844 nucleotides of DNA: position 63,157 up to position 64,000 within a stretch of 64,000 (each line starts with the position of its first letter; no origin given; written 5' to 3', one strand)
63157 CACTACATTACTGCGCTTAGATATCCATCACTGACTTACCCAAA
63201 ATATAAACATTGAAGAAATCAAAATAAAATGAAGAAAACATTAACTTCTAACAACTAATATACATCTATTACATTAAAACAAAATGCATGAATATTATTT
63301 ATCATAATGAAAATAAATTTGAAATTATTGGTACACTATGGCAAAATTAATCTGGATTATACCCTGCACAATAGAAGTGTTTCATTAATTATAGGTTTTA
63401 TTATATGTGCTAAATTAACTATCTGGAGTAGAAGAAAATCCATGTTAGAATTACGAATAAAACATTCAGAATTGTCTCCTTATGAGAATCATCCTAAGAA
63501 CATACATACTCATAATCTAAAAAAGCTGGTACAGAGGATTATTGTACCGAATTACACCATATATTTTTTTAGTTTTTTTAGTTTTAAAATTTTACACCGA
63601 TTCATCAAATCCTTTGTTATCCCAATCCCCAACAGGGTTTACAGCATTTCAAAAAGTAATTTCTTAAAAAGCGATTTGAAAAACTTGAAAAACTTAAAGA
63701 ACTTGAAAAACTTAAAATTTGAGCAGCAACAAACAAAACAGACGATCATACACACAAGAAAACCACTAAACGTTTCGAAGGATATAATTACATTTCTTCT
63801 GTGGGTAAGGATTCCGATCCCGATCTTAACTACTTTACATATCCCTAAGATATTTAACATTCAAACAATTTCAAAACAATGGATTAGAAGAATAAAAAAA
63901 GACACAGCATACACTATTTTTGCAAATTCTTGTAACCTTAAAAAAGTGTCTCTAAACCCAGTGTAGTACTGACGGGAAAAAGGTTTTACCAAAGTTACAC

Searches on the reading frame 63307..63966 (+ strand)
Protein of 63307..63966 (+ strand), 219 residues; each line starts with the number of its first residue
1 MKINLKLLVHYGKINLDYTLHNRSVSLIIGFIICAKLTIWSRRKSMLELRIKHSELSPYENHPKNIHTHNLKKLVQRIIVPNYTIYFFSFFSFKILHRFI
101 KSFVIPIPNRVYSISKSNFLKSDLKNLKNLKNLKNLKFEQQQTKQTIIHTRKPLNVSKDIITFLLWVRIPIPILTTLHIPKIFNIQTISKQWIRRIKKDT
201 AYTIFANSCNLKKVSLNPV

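Call 87: search_protein_families(library=pfam, proteins=[window:63307-63966:+], max_evalue=0.001)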
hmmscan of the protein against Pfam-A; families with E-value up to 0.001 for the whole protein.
window:63307-63966:+ (219 aa): 1 family
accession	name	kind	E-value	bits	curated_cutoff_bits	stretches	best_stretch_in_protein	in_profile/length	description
PF11291.13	DUF3091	-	0.00019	22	25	0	61-94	47-80/100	Protein of unknown function (DUF3091)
